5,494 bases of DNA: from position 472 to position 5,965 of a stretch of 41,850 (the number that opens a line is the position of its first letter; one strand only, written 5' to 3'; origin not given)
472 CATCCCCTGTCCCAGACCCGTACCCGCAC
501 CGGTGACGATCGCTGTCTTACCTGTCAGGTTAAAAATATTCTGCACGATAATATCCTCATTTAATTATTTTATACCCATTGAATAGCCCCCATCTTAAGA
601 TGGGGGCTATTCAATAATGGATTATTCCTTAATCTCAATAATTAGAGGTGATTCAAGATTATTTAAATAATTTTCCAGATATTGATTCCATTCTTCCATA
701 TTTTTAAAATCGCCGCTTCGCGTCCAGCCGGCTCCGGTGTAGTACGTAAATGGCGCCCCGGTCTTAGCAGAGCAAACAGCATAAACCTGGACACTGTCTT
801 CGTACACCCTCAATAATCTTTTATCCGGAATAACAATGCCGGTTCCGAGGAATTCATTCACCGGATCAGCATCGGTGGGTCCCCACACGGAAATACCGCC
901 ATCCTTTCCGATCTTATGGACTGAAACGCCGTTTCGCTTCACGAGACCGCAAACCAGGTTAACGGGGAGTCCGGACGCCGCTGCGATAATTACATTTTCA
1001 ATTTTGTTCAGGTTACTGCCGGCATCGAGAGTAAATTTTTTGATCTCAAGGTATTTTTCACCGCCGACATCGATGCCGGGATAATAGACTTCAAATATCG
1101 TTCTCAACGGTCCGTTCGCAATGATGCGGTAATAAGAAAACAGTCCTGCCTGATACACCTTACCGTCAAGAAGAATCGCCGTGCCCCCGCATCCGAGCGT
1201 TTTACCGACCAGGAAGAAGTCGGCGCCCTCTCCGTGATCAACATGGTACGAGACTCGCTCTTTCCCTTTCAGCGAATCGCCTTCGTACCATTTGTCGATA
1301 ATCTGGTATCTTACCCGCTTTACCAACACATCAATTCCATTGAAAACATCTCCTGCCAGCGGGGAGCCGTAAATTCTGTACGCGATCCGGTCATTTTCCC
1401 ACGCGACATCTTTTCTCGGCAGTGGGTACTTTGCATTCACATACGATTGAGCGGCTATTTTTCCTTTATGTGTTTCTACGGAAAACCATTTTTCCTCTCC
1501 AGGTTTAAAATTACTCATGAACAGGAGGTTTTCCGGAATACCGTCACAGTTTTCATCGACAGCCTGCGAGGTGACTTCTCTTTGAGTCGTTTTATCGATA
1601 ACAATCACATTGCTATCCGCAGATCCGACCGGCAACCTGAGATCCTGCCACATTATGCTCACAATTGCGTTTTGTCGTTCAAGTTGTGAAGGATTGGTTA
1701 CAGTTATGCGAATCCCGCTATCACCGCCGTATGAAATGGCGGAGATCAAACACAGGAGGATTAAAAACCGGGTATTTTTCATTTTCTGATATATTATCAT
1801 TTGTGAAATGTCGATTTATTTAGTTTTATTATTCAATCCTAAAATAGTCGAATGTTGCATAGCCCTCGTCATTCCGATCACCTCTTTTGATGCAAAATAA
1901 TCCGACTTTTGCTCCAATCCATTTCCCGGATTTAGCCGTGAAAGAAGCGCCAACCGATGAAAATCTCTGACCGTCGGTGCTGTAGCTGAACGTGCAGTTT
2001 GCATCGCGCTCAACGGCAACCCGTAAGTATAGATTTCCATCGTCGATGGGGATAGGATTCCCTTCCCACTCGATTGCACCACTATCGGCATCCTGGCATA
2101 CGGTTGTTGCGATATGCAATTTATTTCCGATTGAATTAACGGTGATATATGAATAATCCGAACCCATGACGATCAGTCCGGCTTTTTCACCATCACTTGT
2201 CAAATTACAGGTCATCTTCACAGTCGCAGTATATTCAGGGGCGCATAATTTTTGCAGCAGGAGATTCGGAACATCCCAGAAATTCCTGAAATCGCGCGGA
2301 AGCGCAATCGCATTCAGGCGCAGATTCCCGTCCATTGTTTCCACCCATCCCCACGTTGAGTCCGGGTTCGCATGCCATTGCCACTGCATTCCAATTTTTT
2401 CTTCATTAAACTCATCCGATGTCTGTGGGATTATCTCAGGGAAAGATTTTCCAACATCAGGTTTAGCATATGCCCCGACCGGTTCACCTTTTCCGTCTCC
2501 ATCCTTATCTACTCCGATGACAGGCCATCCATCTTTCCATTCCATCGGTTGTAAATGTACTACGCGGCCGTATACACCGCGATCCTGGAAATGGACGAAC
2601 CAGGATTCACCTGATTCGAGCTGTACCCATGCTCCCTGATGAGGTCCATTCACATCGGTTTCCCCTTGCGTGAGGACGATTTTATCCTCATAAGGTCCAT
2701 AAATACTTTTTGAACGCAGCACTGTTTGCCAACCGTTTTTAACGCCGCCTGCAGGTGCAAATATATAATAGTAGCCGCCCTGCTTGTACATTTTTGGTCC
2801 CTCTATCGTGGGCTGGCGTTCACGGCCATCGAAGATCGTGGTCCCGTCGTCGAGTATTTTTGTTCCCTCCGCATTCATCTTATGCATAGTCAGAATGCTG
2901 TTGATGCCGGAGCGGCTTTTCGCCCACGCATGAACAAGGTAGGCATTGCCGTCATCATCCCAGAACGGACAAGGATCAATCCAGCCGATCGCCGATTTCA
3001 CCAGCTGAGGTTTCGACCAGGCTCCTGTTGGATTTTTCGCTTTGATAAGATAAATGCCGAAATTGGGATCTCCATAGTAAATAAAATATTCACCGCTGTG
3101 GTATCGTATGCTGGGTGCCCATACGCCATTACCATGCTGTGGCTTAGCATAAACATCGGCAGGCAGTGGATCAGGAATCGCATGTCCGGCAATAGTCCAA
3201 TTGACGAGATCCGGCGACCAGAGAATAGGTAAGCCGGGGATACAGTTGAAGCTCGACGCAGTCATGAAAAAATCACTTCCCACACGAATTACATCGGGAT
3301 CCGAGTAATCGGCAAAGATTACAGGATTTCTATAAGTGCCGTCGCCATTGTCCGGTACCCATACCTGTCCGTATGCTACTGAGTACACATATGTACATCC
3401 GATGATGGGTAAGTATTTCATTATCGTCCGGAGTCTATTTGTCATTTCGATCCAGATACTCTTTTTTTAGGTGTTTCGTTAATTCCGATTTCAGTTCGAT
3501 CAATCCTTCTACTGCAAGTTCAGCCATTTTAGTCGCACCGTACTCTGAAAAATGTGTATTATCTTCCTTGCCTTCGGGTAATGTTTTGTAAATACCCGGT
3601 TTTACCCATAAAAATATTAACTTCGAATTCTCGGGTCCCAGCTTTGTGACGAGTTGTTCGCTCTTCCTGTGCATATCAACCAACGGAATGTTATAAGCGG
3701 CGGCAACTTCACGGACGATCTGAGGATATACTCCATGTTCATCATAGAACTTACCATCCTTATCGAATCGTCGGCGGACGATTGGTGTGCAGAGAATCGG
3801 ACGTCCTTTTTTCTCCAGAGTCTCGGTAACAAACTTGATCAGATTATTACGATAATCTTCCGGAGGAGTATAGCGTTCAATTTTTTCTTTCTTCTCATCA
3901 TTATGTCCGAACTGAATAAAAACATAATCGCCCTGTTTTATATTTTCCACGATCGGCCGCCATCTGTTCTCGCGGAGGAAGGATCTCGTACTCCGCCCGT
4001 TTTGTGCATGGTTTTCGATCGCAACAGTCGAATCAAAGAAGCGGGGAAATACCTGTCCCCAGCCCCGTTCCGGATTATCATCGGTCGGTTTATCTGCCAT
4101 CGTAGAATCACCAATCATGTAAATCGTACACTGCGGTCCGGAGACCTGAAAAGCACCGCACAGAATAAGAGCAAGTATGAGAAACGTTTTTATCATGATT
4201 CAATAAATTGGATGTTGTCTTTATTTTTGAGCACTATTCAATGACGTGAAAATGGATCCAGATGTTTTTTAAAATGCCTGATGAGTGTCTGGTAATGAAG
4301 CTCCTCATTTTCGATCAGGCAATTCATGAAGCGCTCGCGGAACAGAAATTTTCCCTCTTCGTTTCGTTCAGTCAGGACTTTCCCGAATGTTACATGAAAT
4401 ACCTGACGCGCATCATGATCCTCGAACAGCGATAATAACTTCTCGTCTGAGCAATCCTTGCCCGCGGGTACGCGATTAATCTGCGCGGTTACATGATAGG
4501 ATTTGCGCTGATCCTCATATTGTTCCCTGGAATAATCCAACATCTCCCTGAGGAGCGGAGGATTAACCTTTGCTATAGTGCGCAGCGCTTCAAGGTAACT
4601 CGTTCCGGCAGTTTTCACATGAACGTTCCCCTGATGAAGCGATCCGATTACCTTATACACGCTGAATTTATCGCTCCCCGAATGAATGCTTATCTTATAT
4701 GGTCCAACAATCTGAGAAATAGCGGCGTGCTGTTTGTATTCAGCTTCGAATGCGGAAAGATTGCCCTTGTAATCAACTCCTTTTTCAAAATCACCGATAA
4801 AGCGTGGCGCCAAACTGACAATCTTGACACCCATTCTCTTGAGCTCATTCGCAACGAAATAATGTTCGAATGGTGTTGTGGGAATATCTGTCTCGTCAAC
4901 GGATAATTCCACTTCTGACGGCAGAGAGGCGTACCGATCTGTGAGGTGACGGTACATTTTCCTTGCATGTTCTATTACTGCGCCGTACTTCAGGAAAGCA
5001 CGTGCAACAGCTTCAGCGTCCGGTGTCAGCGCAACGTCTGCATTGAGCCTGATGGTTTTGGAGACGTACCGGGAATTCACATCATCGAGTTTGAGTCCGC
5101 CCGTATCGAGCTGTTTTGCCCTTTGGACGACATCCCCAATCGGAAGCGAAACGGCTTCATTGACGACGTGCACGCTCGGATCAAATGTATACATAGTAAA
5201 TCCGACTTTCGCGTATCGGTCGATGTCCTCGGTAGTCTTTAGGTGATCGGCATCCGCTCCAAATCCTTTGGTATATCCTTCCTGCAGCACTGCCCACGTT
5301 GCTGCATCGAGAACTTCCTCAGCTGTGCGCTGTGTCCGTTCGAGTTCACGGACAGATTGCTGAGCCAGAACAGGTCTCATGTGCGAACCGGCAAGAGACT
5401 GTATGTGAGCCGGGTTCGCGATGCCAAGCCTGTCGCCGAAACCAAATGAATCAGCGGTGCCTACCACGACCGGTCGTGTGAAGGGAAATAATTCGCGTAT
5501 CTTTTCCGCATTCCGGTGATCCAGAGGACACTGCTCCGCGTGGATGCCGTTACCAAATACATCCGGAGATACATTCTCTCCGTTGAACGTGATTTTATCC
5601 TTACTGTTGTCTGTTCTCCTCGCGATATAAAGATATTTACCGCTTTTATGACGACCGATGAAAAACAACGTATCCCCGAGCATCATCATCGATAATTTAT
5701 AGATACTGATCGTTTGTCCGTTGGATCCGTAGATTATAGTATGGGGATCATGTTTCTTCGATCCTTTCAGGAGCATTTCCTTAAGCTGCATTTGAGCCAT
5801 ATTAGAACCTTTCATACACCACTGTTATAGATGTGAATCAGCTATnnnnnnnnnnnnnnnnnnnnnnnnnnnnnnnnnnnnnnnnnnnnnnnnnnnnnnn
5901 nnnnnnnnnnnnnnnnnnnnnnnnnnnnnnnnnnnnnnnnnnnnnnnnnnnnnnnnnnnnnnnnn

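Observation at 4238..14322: Hexuronate operon with no visible dehydratase/aldolase but with LarA-like epimerase + Gnd: candidate galacturonate-to-pentose-phosphate shunt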

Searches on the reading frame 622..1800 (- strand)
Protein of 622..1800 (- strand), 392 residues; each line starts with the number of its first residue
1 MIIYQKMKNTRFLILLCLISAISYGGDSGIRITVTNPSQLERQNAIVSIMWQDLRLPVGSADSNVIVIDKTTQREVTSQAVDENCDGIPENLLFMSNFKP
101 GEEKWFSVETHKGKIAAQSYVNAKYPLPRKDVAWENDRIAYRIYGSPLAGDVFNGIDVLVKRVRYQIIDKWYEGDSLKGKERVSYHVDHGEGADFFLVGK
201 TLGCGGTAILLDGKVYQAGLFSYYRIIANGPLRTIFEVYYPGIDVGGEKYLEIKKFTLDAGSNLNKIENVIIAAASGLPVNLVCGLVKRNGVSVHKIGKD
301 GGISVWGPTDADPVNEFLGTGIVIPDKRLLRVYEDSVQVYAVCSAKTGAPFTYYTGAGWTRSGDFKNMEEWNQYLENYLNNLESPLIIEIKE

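Call 5: search_protein_families(library=pfam, proteins=[window:622-1800:-])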
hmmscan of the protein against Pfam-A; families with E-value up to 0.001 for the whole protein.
window:622-1800:- (392 aa): 1 family
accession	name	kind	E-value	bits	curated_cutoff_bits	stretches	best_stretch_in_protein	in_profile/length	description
PF16153.10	DUF4861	-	1.8e-74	251.5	22.3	1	34-386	1-378/380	Domain of unknown function (DUF4861)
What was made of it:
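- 622..1800 (-): DUF4861 protein, a conserved neighbour of kduD or uxaC in relatives. PF16153, 251 bits (call 5).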

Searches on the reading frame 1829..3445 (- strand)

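Call 5: search_protein_families(library=pfam, proteins=[window:1829-3445:-])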
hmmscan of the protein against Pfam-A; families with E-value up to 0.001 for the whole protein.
window:1829-3445:- (538 aa): 2 families
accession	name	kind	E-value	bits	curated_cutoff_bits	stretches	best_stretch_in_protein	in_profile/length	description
PF04616.20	Glyco_hydro_43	-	1.3e-66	225.4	32.2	1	38-308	1-288/288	Glycosyl hydrolases family 43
PF17851.8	GH43_C2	-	1.3e-40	139.7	22.7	1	343-538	1-203/203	Beta xylosidase C-terminal Concanavalin A-like domain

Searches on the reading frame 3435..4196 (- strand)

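Call 3: search_protein_families(library=pfam, proteins=[window:3435-4196:-])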
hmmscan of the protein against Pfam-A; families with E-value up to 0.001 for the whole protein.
window:3435-4196:- (253 aa): 2 families
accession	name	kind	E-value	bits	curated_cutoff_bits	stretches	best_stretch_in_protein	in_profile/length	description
PF13472.12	Lipase_GDSL_2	-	2.4e-16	61.2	32.9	1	28-177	2-151/178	GDSL-like Lipase/Acylhydrolase family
PF00657.28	Lipase_GDSL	-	6.3e-13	49.8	23.6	1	25-227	1-207/208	GDSL-like Lipase/Acylhydrolase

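Call 4: search_protein_families(library=ncbifam, proteins=[window:3435-4196:-])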
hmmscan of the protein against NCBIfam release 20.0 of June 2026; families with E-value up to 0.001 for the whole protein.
window:3435-4196:- (253 aa): 1 family
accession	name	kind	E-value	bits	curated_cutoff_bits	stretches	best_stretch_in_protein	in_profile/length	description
NF041897.1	pecacetest_PaeY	equivalog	6.6e-22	77.9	1000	1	22-102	274-356/549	pectin acetylesterase PaeY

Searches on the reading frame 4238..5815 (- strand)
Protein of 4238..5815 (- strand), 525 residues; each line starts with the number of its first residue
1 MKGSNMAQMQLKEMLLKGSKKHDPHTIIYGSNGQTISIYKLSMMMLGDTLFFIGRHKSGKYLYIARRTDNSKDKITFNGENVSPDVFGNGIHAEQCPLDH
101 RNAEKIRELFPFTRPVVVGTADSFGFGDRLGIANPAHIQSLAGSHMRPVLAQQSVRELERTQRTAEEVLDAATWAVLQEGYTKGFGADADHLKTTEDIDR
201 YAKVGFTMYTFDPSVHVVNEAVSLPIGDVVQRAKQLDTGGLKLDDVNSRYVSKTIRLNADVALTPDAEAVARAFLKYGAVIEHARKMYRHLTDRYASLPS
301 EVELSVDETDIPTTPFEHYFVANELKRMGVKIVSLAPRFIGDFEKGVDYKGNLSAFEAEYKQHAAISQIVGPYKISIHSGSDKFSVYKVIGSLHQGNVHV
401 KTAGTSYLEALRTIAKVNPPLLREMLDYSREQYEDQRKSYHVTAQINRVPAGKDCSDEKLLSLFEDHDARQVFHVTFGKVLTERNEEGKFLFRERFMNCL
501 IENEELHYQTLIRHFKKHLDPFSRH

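Call 3: search_protein_families(library=pfam, proteins=[window:4238-5815:-])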
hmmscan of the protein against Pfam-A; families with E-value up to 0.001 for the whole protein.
window:4238-5815:- (525 aa): 1 family
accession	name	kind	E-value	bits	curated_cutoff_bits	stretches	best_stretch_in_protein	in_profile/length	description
PF16257.11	UxaE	-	2.9e-168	560.9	27.1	1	39-520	1-473/475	tagaturonate epimerase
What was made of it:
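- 4238..5815 (-): UxaE tagaturonate/fructuronate epimerase. PF16257, 561 bits, covering the full profile (call 3).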

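Call 4: search_protein_families(library=ncbifam, proteins=[window:4238-5815:-])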
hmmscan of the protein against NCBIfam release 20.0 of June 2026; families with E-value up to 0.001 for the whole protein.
window:4238-5815:- (525 aa): 0 families
